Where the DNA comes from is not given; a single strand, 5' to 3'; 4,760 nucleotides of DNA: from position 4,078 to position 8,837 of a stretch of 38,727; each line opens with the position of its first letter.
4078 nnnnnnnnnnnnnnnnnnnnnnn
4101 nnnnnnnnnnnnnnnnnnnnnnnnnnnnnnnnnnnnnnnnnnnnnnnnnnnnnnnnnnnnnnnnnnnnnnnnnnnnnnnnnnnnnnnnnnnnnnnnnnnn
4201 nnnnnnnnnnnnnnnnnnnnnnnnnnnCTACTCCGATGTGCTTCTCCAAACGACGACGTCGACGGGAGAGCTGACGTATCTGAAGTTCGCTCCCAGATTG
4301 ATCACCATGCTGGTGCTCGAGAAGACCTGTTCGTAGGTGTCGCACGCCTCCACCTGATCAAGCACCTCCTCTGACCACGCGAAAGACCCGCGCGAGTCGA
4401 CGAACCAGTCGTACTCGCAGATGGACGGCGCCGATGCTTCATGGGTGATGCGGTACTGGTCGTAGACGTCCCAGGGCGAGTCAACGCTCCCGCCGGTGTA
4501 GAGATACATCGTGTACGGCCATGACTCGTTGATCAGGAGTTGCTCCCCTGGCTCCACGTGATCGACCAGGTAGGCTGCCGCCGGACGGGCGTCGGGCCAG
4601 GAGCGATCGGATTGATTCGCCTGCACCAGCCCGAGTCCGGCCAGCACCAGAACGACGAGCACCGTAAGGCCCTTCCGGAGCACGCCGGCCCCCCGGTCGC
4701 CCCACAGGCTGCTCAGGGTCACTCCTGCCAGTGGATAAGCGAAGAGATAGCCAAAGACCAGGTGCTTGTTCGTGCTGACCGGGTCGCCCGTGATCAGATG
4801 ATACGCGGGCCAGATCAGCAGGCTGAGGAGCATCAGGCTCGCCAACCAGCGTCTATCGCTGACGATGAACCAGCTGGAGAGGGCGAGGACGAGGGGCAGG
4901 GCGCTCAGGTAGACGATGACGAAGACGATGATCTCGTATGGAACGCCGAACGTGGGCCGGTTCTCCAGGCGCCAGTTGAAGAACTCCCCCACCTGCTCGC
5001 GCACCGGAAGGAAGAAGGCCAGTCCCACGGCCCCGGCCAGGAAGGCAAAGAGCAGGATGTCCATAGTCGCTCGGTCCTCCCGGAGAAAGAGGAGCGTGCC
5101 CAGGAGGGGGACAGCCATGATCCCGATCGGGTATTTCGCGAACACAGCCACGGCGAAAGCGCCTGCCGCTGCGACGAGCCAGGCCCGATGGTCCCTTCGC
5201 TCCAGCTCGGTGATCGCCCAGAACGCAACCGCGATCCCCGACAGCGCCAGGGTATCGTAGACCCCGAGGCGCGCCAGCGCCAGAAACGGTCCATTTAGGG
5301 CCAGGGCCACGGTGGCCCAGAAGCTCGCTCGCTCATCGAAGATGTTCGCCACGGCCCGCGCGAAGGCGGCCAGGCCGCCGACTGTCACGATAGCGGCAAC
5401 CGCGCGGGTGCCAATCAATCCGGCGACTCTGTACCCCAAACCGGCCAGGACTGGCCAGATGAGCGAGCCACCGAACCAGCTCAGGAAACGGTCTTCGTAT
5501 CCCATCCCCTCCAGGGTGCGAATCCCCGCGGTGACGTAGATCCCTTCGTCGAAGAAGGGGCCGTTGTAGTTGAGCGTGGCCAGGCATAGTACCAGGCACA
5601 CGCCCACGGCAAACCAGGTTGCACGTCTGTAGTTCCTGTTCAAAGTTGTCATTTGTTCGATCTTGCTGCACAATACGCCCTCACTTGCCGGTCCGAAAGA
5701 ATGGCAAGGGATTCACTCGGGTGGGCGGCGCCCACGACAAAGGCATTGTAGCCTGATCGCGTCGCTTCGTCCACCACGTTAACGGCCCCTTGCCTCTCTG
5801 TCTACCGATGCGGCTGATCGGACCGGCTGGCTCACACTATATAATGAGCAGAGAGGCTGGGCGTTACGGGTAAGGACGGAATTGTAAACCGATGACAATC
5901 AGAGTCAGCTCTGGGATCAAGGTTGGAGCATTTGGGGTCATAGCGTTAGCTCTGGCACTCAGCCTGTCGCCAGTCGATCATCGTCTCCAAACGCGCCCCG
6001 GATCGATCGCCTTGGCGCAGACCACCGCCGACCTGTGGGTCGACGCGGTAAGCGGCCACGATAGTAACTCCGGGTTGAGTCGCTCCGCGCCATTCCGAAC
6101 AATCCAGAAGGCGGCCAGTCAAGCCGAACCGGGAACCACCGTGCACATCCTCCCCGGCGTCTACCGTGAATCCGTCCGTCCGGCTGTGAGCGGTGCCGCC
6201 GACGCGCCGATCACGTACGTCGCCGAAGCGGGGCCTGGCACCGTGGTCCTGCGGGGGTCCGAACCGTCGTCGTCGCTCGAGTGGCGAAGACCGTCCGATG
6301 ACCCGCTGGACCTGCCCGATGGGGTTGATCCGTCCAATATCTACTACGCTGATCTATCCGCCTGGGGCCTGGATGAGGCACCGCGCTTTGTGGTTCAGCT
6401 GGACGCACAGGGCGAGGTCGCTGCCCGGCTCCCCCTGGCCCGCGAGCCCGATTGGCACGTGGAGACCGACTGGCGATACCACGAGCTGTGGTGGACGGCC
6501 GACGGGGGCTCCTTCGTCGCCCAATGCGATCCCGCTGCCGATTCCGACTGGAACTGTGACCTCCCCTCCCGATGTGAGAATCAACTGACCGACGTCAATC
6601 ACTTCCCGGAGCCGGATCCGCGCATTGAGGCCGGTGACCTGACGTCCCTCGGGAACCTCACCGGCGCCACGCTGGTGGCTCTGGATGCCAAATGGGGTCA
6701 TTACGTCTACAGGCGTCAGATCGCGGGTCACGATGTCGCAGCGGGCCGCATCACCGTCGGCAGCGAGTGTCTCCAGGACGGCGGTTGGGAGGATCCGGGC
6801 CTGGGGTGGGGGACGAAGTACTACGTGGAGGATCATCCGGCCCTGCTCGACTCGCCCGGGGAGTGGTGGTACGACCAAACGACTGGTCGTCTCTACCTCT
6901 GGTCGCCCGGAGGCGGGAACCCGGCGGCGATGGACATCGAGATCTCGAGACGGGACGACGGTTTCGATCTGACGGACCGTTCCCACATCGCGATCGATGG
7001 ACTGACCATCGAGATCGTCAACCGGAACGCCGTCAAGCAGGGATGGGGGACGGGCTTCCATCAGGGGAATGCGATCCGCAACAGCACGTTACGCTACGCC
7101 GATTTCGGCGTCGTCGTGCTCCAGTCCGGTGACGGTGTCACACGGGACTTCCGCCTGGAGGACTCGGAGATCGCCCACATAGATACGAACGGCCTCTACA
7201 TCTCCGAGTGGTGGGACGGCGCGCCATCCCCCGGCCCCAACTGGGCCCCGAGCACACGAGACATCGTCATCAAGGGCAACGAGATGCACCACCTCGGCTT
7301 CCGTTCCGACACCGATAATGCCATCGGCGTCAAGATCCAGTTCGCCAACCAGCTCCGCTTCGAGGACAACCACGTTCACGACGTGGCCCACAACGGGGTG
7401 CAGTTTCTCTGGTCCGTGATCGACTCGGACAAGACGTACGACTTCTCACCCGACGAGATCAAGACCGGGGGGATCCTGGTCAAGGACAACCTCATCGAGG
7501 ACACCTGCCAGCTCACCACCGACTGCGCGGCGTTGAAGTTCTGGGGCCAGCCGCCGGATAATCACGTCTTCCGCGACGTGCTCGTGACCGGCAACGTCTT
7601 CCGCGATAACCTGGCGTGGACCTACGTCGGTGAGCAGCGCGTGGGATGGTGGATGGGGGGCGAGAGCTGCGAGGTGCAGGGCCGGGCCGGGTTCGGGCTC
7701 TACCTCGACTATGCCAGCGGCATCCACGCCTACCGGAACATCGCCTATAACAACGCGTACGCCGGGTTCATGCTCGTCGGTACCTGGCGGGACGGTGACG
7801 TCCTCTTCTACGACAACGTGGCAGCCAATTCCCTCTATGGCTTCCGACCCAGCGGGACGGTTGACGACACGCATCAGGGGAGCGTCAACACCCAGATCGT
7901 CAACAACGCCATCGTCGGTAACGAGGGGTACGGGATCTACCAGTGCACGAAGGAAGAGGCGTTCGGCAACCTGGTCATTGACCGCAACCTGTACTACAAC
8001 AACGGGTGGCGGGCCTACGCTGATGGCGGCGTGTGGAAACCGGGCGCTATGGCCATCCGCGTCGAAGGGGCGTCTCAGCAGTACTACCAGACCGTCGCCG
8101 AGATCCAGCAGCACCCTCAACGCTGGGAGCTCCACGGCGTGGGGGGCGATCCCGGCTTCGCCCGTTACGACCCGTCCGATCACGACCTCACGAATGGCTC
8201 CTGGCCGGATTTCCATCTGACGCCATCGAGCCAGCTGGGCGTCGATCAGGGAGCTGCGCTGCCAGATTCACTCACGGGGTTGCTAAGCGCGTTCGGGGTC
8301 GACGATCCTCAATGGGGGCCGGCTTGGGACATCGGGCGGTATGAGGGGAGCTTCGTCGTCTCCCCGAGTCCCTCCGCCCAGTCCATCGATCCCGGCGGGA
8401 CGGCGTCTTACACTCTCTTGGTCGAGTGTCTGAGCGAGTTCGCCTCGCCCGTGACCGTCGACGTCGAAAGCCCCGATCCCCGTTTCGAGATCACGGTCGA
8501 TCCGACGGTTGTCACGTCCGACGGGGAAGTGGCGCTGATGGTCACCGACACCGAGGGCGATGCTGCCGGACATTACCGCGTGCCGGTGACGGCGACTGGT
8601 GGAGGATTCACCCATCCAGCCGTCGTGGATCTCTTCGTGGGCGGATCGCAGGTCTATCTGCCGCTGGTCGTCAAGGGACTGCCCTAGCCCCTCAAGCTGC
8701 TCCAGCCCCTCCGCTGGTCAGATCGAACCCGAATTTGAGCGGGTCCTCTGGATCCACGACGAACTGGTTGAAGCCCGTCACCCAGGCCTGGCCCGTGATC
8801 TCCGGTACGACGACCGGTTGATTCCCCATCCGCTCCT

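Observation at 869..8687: Atypical synthase-dependent polysaccharide locus: GT-C + processive GT2 + GH26 lipoprotein + giant beta-helix protein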

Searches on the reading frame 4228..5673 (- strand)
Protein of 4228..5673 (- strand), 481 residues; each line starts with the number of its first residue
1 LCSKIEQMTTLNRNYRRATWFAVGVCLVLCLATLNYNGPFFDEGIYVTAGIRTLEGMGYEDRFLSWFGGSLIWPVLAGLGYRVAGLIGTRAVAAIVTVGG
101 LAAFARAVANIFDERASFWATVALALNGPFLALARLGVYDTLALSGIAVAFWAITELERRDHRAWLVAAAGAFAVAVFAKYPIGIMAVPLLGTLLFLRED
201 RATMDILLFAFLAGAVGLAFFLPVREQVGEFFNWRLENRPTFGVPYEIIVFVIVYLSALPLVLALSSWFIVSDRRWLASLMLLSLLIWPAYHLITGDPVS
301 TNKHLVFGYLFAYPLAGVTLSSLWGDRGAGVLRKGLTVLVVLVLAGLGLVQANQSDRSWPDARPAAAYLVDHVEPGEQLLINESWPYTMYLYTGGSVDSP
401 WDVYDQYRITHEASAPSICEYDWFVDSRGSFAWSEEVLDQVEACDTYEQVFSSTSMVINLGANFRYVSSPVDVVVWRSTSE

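Call 3: search_protein_families(library=pfam, proteins=[window:4228-5673:-], max_evalue=0.01)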
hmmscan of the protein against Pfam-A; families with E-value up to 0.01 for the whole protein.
window:4228-5673:- (481 aa): 1 family
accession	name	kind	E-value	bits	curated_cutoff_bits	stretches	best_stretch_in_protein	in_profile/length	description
PF13231.12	PMT_2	-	7.3e-08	33.2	26.1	1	89-224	24-157/160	Dolichyl-phosphate-mannose-protein mannosyltransferase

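Call 4: search_protein_families(library=ncbifam, proteins=[window:4228-5673:-], max_evalue=0.01)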
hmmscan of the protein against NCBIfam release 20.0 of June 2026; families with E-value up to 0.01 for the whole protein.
window:4228-5673:- (481 aa): 0 families

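Call 28: search_solved_structures(query=window:4228-5673:-, max_evalue=1)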
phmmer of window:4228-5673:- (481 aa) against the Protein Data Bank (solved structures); distinct sequences matched with E-value up to 1: 0.

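Call 31: find_homologous_proteins(query=window:4228-5673:-, max_evalue=0.00001)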
Query window:4228-5673:- (481 aa): 179 proteins with E <= 0.00001 among 8000 candidates; the best 120 are listed.
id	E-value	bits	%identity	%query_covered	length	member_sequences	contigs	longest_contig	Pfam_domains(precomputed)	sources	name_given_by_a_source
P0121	0.0e+0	1013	94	99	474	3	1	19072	PF13231.13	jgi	-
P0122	5.9e-249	845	76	99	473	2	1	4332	PF13231.13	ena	-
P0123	1.0e-247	841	76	99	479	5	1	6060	PF13231.13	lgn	-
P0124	1.9e-246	837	75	99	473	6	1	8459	PF13231.13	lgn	-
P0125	2.7e-246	836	76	99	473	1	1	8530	PF13231.13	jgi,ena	-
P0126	1.5e-244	830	75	98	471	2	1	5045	PF13231.13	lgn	-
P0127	1.1e-242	824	74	99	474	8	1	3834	PF13231.13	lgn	-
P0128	8.1e-236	802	71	99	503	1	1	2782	PF13231.13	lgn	-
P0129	8.3e-227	772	72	95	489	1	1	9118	PF13231.13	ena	-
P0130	1.1e-224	765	70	93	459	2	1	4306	PF13231.13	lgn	-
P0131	1.3e-224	765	69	97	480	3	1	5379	PF13231.13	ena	-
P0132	2.9e-223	760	67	99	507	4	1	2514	PF13231.13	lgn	-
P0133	8.6e-221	752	70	98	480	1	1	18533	PF13231.13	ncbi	ncbi:MAG: ArnT family glycosyltransferase [Chloroflexota bacterium]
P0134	1.0e-220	752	65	100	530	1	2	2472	PF13231.13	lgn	-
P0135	4.4e-201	687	63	98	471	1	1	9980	PF13231.13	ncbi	-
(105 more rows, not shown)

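Call 49: predict_structure(alignment_id=A1)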
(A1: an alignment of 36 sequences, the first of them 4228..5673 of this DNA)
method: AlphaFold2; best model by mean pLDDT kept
length: 481 residues; sequences in the alignment: 36
mean_pLDDT: 90.7   pTM: 0.91
mean pLDDT of the five models: 90.7, 90.4, 89.2, 88.7, 88.6
residues with pLDDT >= 90: 348; 70-90: 105; 50-70: 28; < 50: 0
segments of 3 or more residues with pLDDT < 50: none
pLDDT, mean of each block of 10 residues (from residue 1): 63 94 98 94 91 82 61 89 97 98 98 97 97 94 97 97 96 90 91 95 95 87 72 74 85 94 96 95 96 89 94 98 82 93 96 93 96 93 93 91 87 85 92 89 93 94 90 94 63
secondary structure, 60 per line:
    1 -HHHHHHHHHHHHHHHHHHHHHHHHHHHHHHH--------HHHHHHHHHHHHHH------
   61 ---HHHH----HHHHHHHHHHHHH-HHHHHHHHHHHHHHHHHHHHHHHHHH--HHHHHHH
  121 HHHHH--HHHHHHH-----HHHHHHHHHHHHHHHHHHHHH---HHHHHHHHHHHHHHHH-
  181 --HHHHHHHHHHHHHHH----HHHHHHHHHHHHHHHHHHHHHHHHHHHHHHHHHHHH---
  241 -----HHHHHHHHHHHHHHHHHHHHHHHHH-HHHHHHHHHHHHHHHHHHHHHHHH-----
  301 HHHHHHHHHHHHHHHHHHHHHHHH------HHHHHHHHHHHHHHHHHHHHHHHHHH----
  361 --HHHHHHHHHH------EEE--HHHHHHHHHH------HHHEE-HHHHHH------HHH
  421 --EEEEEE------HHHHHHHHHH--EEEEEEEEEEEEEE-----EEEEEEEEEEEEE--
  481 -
elements in order: H2-32 H41-54 H64-67 H72-84 H86-111 H114-125 H128-134 H140-160 H164-179 H183-197 H202-237 H246-270 H272-295 H301-324 H331-356 H363-372 E379-381 H384-393 H406-411 E423-428 H435-444 E447-460 E466-478

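Call 57: fold_search(model_id=the predicted structure, library=pdb)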
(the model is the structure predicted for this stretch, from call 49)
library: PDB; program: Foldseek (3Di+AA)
matches with E <= 10: 513; with E <= 0.001: 26
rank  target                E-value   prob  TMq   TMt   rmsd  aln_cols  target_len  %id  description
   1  9s6t_A                1.7e-08  1.00  0.70  0.70   5.0       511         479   12  Ternary cryo-EM structure of chicken ALG12 with Dol25-PP-GlcNAc2Man7, Dol25-P-Man, and Fab (released 2026-03-18)
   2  6ezn_F                2.3e-07  1.00  0.60  0.47  10.9       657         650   12  Cryo-EM structure of the yeast oligosaccharyltransferase (OST) complex (released 2018-01-17)
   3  5f15                  4.1e-07  1.00  0.59  0.54   9.4       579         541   17  Crystal Structure of ArnT from Cupriavidus metallidurans bound to Undecaprenyl phosphate (released 2016-02-17)
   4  7oci_F                4.9e-07  1.00  0.58  0.46  11.6       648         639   12  Cryo-EM structure of yeast Ost6p containing oligosaccharyltransferase complex (released 2022-02-16)
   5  5ezm                  1.2e-06  1.00  0.57  0.52   9.9       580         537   17  Crystal Structure of ArnT from Cupriavidus metallidurans in the apo state (released 2016-02-17)
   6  6s7t_A                1.3e-06  1.00  0.57  0.41   8.9       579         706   11  Cryo-EM structure of human oligosaccharyltransferase complex OST-B (released 2019-12-18)
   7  9s6s_A                1.4e-06  1.00  0.61  0.55   7.3       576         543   12  Ternary cryo-EM structure of human ALG9 with Dol25-PP-GlcNAc2Man6, Dol25-P-Man and Fab (released 2026-03-18)
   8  9s6u_A                2.1e-06  1.00  0.63  0.57   6.7       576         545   13  Ternary cryo-EM structure of human ALG9 with Dol25-PP-GlcNAc2Man8, Dol25-P-Man and Fab (released 2026-03-18)
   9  8agc_A                2.9e-06  1.00  0.57  0.42  10.0       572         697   13  Structure of yeast oligosaccharylransferase complex with lipid-linked oligosaccharide and non-acceptor peptide bound (released 2022-12-07)
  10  8agb_A                5.0e-06  1.00  0.58  0.46   9.8       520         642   13  Structure of yeast oligosaccharylransferase complex with lipid-linked oligosaccharide bound (released 2022-12-07)
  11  8b6l_I                5.7e-06  1.00  0.58  0.43   8.3       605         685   11  Subtomogram average of the human Sec61-TRAP-OSTA-translocon (released 2022-12-07)
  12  8age_A                6.2e-06  1.00  0.61  0.48  10.8       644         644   11  Structure of yeast oligosaccharylransferase complex with acceptor peptide bound (released 2022-12-07)
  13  6ftg_5                1.0e-05  1.00  0.55  0.43  13.5       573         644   13  Subtomogram average of OST-containing ribosome-translocon complexes from canine rough microsomal membranes (released 2018-03-21)
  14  9dlf_C                1.1e-05  1.00  0.47  0.39   8.5       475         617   17  Arabinosyltransferase AftB in complex with Fab_B3 (released 2025-06-25)
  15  7e9s_A                1.1e-05  1.00  0.49  0.30  14.6       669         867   13  Archaeal oligosaccharyltransferase AglB from Archaeoglobus fulgidus in complex with an inhibitory peptide and a dolich (released 2021-09-08)
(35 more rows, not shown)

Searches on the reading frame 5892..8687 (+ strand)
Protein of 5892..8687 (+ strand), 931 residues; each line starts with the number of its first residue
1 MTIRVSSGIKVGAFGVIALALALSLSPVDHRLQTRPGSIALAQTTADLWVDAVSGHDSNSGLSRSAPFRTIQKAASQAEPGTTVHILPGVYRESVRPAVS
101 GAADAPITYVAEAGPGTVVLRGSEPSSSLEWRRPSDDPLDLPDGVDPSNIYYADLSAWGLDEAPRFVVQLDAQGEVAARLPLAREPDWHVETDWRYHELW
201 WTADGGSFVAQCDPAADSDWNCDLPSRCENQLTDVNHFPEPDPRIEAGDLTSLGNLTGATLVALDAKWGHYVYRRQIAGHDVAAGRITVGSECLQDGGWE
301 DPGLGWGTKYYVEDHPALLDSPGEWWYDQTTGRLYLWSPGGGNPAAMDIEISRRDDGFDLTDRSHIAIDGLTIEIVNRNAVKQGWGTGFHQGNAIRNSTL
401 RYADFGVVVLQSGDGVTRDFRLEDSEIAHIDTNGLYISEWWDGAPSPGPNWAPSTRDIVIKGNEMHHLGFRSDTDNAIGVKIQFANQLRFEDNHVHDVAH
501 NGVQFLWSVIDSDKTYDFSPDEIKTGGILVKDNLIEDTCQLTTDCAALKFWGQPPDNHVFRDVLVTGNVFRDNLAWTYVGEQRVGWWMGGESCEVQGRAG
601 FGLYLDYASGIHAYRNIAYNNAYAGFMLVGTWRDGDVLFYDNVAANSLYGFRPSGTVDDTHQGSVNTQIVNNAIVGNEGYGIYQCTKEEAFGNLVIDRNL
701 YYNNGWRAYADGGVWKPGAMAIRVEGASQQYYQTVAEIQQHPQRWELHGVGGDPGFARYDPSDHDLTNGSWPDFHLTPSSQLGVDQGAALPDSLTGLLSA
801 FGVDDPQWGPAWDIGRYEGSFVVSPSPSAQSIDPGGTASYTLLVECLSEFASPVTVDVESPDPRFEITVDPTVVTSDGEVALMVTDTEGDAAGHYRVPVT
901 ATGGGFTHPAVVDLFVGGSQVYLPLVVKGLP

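Call 3: search_protein_families(library=pfam, proteins=[window:5892-8687:+], max_evalue=0.01)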
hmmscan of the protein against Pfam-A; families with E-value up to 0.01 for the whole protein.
window:5892-8687:+ (931 aa): 4 families
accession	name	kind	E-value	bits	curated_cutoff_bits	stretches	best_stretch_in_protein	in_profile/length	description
PF13229.12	Beta_helix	-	6.3e-11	42.6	25.9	3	591-711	37-139/158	Right handed beta helix region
PF07602.17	DUF1565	-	1.1e-07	31.9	20.3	1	53-94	1-41/257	Protein of unknown function (DUF1565)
PF05048.19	NosD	-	0.00066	19.6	23.6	0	601-687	61-136/212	Periplasmic copper-binding protein (NosD)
PF21231.2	GH141_M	-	0.0022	18.3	27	1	308-337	125-154/156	GH141 insertion domain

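Call 4: search_protein_families(library=ncbifam, proteins=[window:5892-8687:+], max_evalue=0.01)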
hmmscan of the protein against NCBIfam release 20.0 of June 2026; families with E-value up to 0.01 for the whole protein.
window:5892-8687:+ (931 aa): 2 families
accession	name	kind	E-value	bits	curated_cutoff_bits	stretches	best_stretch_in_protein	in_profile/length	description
NF047854.1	LIC10774_subfam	equivalog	1.1e-13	50.8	380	1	41-95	54-107/358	LIC10774/LIC10365 family surface protein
TIGR03804.1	para_beta_helix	repeat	0.0047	16.6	19.45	0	602-630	1-28/44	parallel beta-helix repeat protein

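Call 27: search_solved_structures(query=window:5892-8687:+, max_evalue=1)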
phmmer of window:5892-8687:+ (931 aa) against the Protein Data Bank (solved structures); distinct sequences matched with E-value up to 1: 5.
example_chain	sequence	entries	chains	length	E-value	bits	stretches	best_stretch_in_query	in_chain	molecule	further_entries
3vst_A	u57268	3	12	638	3.9e-07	31.8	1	53-133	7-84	Xylosidase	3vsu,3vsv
6by9_A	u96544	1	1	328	0.044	15.1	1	231-323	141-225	Histone-lysine N-methyltransferase EHMT1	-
3b7b_A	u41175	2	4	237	0.044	15.1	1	232-323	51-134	Euchromatic histone-lysine N-methyltransferase 1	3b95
8yab_E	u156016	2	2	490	0.1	13.9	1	770-901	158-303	AP-5 complex subunit mu-1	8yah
9rx2_A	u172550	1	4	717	0.18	13.1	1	309-361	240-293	Parallel beta-helix repeat protein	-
